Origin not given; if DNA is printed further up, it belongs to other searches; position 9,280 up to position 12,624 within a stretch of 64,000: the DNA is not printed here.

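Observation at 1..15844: Candidate beta-1,2-glucan (sophoro-oligosaccharide) utilisation locus combining a TonB-dependent receptor, a GH144-like glucanase, an ABC importer, a large GH15-like hydrolase and a GH94 phosphorylase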

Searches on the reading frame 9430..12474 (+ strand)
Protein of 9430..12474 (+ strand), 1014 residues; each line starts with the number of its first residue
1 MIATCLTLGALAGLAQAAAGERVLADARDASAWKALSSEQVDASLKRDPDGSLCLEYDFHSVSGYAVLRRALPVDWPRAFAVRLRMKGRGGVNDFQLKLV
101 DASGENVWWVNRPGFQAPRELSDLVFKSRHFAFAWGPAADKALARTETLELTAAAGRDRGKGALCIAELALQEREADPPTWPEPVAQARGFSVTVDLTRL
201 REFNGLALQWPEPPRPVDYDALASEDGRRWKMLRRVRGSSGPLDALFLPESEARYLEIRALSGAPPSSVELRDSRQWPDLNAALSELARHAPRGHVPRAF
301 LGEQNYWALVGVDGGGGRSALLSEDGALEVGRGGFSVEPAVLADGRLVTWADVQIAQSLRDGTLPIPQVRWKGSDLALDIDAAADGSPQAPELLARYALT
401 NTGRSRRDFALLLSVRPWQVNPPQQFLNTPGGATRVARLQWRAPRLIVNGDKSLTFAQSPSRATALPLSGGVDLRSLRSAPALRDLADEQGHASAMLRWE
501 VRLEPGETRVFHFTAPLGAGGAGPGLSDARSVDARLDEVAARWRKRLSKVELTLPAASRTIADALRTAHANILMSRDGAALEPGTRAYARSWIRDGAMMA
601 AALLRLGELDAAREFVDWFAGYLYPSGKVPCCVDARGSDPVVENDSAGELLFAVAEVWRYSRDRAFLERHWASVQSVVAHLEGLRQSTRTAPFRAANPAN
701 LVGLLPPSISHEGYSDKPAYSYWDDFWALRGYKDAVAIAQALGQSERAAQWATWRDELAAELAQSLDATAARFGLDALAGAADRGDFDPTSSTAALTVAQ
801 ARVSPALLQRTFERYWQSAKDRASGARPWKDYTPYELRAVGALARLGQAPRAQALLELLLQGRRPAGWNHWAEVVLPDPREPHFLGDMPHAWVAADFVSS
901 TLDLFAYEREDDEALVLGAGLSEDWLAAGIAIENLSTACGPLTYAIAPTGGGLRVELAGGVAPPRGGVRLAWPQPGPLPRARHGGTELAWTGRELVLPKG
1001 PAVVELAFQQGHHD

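Call 6: search_protein_families(library=pfam, proteins=[window:9430-12474:+], max_evalue=0.01)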
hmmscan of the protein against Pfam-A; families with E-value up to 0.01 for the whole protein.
window:9430-12474:+ (1014 aa): 2 families
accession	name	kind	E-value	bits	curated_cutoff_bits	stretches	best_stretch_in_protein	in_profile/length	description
PF00754.31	F5_F8_type_C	-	8e-06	26.4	28.2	1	187-264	31-116/127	F5/8 type C domain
PF06202.20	GDE_C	-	0.0097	15.3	21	0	578-684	15-121/367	Amylo-alpha-1,6-glucosidase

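Call 9: search_solved_structures(query=window:9430-12474:+, max_evalue=1, show_alignments=2)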
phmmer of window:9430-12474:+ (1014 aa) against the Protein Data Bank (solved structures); distinct sequences matched with E-value up to 1: 1.
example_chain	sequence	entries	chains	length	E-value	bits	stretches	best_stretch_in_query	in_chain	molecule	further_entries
6n98_A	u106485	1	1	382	0.2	12.8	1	507-624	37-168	Xylose isomerase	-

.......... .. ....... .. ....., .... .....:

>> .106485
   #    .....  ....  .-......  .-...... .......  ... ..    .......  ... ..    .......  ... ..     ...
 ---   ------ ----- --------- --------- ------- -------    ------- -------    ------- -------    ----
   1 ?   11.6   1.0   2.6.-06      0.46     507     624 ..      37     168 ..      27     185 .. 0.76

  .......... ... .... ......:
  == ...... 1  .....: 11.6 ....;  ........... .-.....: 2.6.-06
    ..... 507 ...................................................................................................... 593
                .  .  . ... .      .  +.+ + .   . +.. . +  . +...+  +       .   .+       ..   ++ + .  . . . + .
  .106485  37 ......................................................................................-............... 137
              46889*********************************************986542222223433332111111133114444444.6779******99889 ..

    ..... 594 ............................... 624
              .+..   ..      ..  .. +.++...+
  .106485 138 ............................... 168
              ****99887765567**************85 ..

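Call 11: search_protein_families(library=ncbifam, proteins=[window:9430-12474:+], max_evalue=0.01)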
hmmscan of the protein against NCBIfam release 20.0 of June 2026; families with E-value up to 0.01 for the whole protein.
window:9430-12474:+ (1014 aa): 2 families
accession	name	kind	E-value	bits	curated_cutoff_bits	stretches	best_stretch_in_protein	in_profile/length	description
TIGR01577.1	oligosac_amyl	hypoth_equivalog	5e-06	25.4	820.7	1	587-684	291-392/616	oligosaccharide amylase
NF041084.1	trehalase_H1_Arch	equivalog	0.0018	17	820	0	589-628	252-291/570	alpha,alpha-trehalase TreH1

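Call 14: find_encoding_contigs(protein=window:9430-12474:+, flank=10000, max_places=6)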
Protein window:9430-12474:+ (1014 aa): 1 contig read that carries it; 1 place shown.
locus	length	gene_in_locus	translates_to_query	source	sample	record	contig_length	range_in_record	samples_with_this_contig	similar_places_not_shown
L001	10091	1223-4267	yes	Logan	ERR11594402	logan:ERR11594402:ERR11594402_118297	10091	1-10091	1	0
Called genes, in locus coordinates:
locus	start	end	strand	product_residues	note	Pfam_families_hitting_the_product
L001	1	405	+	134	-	?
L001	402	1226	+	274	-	PF00528:BPD_transp_1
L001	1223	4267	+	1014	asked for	PF00754:F5_F8_type_C (weak)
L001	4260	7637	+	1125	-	PF21958:SOGP_N, PF21250:SOGP_2nd, PF17167:Glyco_hydro_94 (weak), PF21270:SOGP_4th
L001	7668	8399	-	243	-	PF00657:Lipase_GDSL, PF13472:Lipase_GDSL_2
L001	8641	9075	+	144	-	PF08818:DUF1801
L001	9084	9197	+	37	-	-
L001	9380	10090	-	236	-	?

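Call 16: find_homologous_proteins(query=window:9430-12474:+, max_evalue=0.00001)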
Query window:9430-12474:+ (1014 aa): 1094 proteins with E <= 0.00001 among 8000 candidates; the best 120 are listed.
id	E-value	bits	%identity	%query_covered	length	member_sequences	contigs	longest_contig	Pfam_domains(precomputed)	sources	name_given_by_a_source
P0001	0.0e+0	2275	100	100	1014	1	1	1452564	PF00754.32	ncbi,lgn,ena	-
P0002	0.0e+0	1668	72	100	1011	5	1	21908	-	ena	-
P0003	0.0e+0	1660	72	99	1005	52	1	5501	-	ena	-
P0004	0.0e+0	1659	72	100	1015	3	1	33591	-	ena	-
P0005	0.0e+0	1654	72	99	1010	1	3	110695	-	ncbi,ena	-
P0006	0.0e+0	1646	71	100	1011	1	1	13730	-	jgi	jgi:hypothetical protein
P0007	0.0e+0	1641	72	98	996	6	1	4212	-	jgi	-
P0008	0.0e+0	1634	72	98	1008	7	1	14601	-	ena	-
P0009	0.0e+0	1621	71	100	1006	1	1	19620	-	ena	-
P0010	0.0e+0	1616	71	100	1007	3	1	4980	-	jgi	-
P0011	0.0e+0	1614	72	98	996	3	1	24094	-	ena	-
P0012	0.0e+0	1610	71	98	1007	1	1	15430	-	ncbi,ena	-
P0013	0.0e+0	1573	70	99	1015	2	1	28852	PF00754.32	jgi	jgi:hypothetical protein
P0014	0.0e+0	1557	70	97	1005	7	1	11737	-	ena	-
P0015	0.0e+0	1550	69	97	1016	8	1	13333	-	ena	-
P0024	0.0e+0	1505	67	99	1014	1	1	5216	PF00754.32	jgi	jgi:hypothetical protein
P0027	0.0e+0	1492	66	100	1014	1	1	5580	PF00754.32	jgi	jgi:hypothetical protein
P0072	0.0e+0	1262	58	99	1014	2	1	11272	PF00754.32,PF22633.4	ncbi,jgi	jgi:hypothetical protein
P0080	0.0e+0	1256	58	99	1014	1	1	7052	PF00754.32,PF22633.4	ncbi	-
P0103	0.0e+0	1234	57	99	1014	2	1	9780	PF00754.32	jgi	jgi:hypothetical protein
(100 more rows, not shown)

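Call 20: find_related_loci(query=A1, collection=genome_contigs, flank=10000)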
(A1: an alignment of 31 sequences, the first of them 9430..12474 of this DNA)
Query A1 (1014 aa) in genome_contigs; peptide patterns used: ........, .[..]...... (x = any residue, [..] = any of these).
599 stretches matched a pattern (row limit reached: there are more); 582 encode a relative of the query (tblastn E <= 1e-3); the best 80 are kept; 80 distinct loci.
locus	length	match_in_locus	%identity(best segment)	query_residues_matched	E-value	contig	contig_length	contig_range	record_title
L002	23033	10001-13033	72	1-1014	0e+0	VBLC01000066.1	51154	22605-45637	MAG: Deltaproteobacteria bacterium isolate DP_25 14_0927_12_20cm_scaffold_299, whole genome shotgun sequence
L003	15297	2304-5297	72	13-1014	0e+0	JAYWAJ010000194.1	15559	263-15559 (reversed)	MAG: Deltaproteobacteria bacterium isolate GL92_UP_metabat_154 GL92_UP_metabat_154_193, whole genome shotgun sequence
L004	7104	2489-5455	72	20-1014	0e+0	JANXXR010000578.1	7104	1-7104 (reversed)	MAG: Deltaproteobacteria bacterium isolate GL140_3_metabat_160_sub GL140_3_k141_1826871, whole genome shotgun sequence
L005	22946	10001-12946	67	22-1006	0e+0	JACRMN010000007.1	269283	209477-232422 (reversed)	MAG: Deltaproteobacteria bacterium isolate NC_groundwater_1908_Pr3_S2p5_74_37 SR2-18-S2p5_coassembly_scaffold_101671, wh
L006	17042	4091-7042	65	20-1006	0e+0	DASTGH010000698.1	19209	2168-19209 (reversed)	MAG TPA_asm: Anaeromyxobacteraceae bacterium isolate SMAG_U25 k141_546681, whole genome shotgun sequence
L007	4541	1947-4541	71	1-891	0e+0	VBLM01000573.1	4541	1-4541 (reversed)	MAG: Deltaproteobacteria bacterium isolate DP_35 14_0903_13_30cm_scaffold_5913296, whole genome shotgun sequence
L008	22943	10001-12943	63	26-1006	0e+0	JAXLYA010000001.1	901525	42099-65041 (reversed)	MAG: Anaeromyxobacter sp. isolate STL-MYX1 C1.7.fa-1, whole genome shotgun sequence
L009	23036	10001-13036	58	23-1007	0e+0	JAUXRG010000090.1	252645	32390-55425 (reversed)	MAG: Rubrivivax sp. isolate C12_maxbin.055 C12_k141_146931, whole genome shotgun sequence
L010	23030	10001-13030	57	6-1009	0e+0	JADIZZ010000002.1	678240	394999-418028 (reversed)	MAG: Betaproteobacteria bacterium isolate AalW_18-Q3-R10-53_BATAC.157 tig00003472-10-6777740, whole genome shotgun seque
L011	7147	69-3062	57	13-1006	0e+0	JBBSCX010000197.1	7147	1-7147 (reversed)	MAG: Burkholderiales bacterium isolate metawrap_la6_53 metawrap_la6_53_K_1304060_L_7147_cov_19.1066, whole genome shotgu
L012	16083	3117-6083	57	30-1007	0e+0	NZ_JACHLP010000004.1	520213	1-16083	Roseateles oligotrophus strain S00239 Ga0436337_04, whole genome shotgun sequence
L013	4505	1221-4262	56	2-1006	0e+0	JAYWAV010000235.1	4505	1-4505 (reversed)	MAG: Rhodoferax sp. isolate GL93_DN_metabat_54_sub GL93_DN_metabat_54_sub_234, whole genome shotgun sequence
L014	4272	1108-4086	57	24-1006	0e+0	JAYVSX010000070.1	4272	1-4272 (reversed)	MAG: Rubrivivax sp. isolate GL74_DN_metabinner_10 GL74_DN_metabinner_10_69, whole genome shotgun sequence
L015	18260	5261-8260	56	13-1007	0e+0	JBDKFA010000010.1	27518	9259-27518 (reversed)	MAG: Pseudomonadota bacterium isolate eastriver_2019_sw_WHONDRS-S19S_0100_B_bin.64 scaffold_1017735, whole genome shotgu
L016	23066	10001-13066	56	8-1007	0e+0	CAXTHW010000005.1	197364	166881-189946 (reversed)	MAG TPA_asm: uncultured Rubrivivax sp. isolate public_SRR11456921_metawrap_bin.11 genome assembly, contig: public_SRR114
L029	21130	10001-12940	70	29-1013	0e+0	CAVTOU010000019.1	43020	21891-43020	MAG: uncultured proteobacterium isolate MFD05942.bin.3.140 genome assembly, contig: contig_59125, whole genome shotgun s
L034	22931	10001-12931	53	14-1006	0e+0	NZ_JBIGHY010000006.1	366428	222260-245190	Pelomonas dachongensis strain DC23W NODE_6_length_366428_cov_46.071149, whole genome shotgun sequence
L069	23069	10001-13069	45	22-1004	0e+0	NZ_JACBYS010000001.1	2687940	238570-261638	Duganella sp. 1224 Ga0365423_01, whole genome shotgun sequence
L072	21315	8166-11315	45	1-1006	0e+0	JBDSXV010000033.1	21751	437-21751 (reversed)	MAG: Dokdonella sp. isolate cluster1_bin.66 k127_9810004, whole genome shotgun sequence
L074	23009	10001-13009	47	2-1004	0e+0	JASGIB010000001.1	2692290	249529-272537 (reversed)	MAG: Thermomonas sp. isolate 5N025 JMF-2111-06-0005.ont.bin.25_0, whole genome shotgun sequence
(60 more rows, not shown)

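Call 26: search_protein_families(library=pfam, proteins=[L069:13077-14471:+, L069:14477-18262:+, L069:18198-19361:+, L034:12943-13665:+, L034:13530-16952:+, L069:19427-20353:+, L069:20354-21310:+, L069:21426-23057:-], max_evalue=0.001)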
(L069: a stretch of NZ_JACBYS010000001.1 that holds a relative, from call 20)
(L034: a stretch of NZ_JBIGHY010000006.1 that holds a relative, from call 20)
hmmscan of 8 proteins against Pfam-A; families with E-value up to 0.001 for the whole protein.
L069:13077-14471:+ (464 aa): 1 family
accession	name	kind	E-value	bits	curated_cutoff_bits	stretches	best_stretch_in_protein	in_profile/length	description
PF00232.24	Glyco_hydro_1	-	1.8e-158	528.1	22.6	1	17-457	3-452/453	Glycosyl hydrolase family 1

L069:14477-18262:+ (1261 aa): 2 families
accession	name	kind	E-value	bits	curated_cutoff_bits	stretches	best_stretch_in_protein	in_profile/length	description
PF06165.18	GH94_b-supersand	-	1.9e-142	473.5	23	2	483-723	1-251/251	Glycosyl hydrolase 94, supersandwich domain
PF17167.11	Glyco_hydro_94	-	1.2e-117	393.6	27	1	754-1179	1-420/420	Glycosyl hydrolase 94 superfamily, catalytic domain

L069:18198-19361:+ (387 aa): 5 families
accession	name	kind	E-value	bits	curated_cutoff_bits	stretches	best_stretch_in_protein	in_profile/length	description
PF00005.33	ABC_tran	-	2.7e-35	122.4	25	1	44-186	1-136/137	ABC transporter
PF08402.16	TOBE_2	-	1.1e-09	38.7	21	1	305-378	1-76/76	TOBE domain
PF17912.7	OB_MalK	-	2e-09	38.6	27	1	260-312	1-53/53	MalK OB fold domain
PF13304.12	AAA_21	-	3.6e-05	24.4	27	0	56-74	1-19/304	AAA domain, putative AbiEii toxin, Type IV TA system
PF03193.22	RsgA_GTPase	-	0.00021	21.6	30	1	50-83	103-135/174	RsgA GTPase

L034:12943-13665:+ (240 aa): 5 families
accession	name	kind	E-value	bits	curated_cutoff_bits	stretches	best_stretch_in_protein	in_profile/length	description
PF02230.22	Abhydrolase_2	-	7.4e-08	32.9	23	1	172-224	153-205/217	Phospholipase/Carboxylesterase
PF00326.27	Peptidase_S9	-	9.8e-08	32.2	22.6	1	174-221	143-190/213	Prolyl oligopeptidase family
PF01738.24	DLH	-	1.2e-06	28.7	21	1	118-218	85-186/217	Dienelactone hydrolase family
PF12146.15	Hydrolase_4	-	1.8e-06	27.9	27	0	171-219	187-233/239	Serine aminopeptidase, S33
PF00756.26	Esterase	-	0.0001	22.6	22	0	47-219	12-193/251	Putative esterase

L034:13530-16952:+ (1140 aa): 4 families
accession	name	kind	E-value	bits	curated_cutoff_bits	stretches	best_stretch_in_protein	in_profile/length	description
PF21958.2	SOGP_N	-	1.2e-54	185.6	27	1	60-290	2-224/225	SOGP N-terminal domain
PF21250.3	SOGP_2nd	-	1.9e-40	139.1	27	1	359-608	3-249/249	Glycoside phosphorylase supersandwich domain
PF17167.11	Glyco_hydro_94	-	9.1e-06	25.1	27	1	662-848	50-241/420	Glycosyl hydrolase 94 superfamily, catalytic domain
PF06165.18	GH94_b-supersand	-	0.00029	20.8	23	1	116-291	78-250/251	Glycosyl hydrolase 94, supersandwich domain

L069:19427-20353:+ (308 aa): 2 families
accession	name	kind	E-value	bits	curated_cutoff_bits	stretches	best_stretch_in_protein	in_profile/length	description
PF13630.11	SdpI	-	4.8e-18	65.5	28.2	1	232-298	1-70/71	SdpI/YfhL protein family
PF07853.16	DUF1648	-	3.5e-16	59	28.7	1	108-155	1-48/49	Domain of unknown function (DUF1648)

L069:20354-21310:+ (318 aa): 4 families
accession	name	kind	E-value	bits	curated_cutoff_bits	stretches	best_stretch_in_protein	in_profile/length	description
PF12146.15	Hydrolase_4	-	1.1e-13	51.5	27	1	81-280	23-233/239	Serine aminopeptidase, S33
PF12697.13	Abhydrolase_6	-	2e-11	45.4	26.3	1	52-283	1-205/217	Alpha/beta hydrolase family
PF00561.26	Abhydrolase_1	-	3.9e-09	37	25.8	1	51-173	2-110/245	alpha/beta hydrolase fold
PF20408.4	Abhydrolase_11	-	0.00099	19.3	27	0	235-284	122-170/193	Alpha/beta hydrolase domain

L069:21426-23057:- (543 aa): 4 families
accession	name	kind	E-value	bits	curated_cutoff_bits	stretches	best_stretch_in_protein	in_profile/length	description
PF17757.6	UvrB_inter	-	2.5e-32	111.3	22.9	1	29-119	1-91/91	UvrB interaction domain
PF12344.14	UvrB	-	2.6e-22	78.8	27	1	421-462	1-42/43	Ultra-violet resistance protein B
PF00271.37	Helicase_C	-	4.4e-21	75.6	23.5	1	302-414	4-109/110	Helicase conserved C-terminal domain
PF02151.25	UVR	-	1.1e-09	38.1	21.5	1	498-532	2-36/36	UvrB/uvrC motif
